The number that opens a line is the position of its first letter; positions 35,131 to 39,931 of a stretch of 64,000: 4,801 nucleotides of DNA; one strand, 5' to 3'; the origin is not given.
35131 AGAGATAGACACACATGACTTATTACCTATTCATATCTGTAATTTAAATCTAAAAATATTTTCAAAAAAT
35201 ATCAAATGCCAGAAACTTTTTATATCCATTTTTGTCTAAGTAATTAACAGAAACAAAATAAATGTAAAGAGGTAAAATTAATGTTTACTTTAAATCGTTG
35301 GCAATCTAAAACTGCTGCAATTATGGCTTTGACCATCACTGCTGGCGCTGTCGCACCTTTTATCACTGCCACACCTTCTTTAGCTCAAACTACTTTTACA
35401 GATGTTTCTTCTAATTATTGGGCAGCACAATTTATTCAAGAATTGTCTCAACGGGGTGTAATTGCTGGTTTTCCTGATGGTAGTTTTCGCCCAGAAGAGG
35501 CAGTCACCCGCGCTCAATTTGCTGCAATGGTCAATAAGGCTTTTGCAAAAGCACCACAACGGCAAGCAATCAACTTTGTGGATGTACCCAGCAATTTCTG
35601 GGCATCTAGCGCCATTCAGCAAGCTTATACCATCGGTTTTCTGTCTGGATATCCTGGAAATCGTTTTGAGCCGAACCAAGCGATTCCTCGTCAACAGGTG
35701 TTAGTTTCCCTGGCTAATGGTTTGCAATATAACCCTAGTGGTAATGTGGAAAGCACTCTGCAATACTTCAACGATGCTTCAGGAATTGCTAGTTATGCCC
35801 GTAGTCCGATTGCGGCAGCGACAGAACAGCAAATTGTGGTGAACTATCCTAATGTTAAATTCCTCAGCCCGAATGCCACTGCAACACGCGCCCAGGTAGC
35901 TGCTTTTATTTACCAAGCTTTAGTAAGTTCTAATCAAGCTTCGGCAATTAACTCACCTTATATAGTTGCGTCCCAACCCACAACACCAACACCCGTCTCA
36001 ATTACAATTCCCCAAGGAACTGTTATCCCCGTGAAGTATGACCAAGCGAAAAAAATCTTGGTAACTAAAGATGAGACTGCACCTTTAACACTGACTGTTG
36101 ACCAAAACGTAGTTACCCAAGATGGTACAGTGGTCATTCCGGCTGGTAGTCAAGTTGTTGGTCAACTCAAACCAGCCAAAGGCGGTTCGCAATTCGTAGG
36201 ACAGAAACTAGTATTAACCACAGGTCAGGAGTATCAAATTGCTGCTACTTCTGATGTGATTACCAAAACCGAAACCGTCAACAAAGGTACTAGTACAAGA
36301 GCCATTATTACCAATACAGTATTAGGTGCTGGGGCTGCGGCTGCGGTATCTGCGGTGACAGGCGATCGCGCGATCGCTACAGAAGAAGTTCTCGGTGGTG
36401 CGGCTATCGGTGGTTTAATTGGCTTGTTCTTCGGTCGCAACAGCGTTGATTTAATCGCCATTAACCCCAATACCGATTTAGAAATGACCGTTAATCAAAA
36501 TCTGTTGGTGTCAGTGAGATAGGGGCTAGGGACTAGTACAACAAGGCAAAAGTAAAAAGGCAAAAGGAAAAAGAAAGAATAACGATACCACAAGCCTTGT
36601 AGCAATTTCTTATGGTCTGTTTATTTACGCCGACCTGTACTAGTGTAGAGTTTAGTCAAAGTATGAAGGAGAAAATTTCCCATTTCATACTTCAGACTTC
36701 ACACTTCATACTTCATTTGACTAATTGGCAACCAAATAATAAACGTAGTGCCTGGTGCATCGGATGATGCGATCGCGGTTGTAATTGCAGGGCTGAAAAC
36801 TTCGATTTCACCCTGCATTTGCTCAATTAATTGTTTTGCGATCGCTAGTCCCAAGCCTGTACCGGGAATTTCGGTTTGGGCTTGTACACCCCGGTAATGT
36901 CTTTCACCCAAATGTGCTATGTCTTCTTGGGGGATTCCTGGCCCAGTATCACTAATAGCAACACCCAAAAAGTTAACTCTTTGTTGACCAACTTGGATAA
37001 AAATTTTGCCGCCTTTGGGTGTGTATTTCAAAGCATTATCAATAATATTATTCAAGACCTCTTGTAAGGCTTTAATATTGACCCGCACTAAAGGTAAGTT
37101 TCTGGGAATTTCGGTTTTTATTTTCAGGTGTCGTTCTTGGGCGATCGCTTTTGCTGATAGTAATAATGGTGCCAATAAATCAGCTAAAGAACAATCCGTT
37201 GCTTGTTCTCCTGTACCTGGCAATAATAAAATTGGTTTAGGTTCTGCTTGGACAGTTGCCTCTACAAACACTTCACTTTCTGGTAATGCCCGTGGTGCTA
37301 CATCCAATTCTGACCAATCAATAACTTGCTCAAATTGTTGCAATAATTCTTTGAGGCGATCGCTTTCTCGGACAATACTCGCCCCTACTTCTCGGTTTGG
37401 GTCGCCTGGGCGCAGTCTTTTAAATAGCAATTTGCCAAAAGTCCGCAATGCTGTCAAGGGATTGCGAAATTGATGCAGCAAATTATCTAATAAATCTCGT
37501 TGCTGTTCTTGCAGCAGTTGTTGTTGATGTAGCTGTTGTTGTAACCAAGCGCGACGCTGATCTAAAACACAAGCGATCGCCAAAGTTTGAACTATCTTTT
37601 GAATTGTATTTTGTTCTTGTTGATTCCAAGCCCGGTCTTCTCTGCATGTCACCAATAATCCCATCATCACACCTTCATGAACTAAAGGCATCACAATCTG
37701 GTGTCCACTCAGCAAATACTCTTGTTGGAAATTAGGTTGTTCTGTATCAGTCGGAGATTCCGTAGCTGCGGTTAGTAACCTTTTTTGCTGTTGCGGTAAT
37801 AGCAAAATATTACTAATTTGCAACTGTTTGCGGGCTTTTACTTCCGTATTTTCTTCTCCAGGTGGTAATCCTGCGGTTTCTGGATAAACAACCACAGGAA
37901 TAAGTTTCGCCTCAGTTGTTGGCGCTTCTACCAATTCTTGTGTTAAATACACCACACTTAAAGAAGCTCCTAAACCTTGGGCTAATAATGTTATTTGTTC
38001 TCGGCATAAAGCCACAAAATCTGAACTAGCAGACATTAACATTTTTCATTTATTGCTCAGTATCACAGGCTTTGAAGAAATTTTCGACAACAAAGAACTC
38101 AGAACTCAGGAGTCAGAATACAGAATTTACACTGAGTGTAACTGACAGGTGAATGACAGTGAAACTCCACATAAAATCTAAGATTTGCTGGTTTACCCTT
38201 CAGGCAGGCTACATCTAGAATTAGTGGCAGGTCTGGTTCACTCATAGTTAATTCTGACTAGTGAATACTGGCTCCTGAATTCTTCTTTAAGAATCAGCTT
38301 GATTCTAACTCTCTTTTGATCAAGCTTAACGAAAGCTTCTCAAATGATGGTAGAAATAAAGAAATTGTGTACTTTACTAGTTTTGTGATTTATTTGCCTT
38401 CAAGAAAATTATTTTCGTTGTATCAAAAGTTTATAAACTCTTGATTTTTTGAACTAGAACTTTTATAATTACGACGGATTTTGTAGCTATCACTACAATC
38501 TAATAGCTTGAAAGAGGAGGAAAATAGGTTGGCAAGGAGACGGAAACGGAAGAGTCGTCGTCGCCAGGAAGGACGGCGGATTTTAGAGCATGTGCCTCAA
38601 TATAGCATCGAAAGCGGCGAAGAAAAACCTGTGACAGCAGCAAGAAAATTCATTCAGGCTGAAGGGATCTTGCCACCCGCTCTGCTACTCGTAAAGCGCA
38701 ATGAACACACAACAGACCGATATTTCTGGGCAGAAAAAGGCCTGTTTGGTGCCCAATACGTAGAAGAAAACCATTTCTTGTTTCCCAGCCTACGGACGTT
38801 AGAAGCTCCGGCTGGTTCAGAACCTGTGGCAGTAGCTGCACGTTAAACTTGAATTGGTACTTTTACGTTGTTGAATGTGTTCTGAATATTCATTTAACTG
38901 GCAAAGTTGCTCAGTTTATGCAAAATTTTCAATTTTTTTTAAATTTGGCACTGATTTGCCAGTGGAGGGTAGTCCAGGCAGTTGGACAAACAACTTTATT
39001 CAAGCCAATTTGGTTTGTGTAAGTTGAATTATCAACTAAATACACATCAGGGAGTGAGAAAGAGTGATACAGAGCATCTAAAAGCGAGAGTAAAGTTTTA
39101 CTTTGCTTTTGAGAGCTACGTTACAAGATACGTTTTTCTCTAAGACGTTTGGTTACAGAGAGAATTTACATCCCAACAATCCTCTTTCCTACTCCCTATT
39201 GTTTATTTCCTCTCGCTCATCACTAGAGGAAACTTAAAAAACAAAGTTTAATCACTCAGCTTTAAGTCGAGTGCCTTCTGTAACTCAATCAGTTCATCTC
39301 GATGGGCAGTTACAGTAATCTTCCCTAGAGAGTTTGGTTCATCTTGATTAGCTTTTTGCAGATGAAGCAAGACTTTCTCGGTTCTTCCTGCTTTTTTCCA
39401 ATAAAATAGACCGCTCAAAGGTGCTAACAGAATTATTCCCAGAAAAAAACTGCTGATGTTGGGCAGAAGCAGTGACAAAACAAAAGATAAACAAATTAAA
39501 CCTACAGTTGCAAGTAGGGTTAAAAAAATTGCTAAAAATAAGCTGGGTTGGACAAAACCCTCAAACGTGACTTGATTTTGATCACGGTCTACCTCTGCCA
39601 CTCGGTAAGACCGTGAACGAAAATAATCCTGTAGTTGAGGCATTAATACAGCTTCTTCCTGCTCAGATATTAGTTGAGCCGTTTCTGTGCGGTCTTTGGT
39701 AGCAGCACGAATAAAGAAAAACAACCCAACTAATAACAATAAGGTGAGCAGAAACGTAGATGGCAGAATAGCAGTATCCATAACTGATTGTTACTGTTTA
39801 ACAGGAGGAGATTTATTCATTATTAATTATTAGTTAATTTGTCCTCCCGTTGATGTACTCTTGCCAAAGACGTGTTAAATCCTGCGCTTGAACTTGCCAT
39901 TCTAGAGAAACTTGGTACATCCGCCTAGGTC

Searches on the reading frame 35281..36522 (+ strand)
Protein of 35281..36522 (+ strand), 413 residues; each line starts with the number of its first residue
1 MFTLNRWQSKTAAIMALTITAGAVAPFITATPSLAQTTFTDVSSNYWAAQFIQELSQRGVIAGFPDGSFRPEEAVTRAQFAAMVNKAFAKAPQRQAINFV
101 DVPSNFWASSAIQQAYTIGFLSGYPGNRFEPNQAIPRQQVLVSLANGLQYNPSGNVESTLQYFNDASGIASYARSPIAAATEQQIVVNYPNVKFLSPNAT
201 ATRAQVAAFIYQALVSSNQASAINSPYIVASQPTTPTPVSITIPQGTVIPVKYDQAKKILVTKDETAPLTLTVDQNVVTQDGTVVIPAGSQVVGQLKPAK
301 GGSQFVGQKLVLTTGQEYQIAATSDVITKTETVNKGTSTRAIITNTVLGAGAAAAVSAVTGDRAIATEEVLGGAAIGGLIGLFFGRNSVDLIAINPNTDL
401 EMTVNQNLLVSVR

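Call 26: search_protein_families(library=pfam, proteins=[window:35281-36522:+], max_evalue=0.00001)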
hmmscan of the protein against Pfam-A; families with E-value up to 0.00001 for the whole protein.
window:35281-36522:+ (413 aa): 1 family
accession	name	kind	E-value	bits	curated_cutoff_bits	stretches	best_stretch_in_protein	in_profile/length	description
PF00395.25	SLH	-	3.4e-31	107.4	20.8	1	38-81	1-44/44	S-layer homology domain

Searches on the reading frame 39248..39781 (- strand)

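Call 26: search_protein_families(library=pfam, proteins=[window:39248-39781:-], max_evalue=0.00001)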
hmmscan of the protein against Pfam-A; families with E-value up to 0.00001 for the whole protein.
window:39248-39781:- (177 aa): 1 family
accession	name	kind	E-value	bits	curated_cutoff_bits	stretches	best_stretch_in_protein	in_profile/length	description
PF12046.13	CCB1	-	9.6e-71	237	25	1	5-174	2-168/168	Cofactor assembly of complex C subunit B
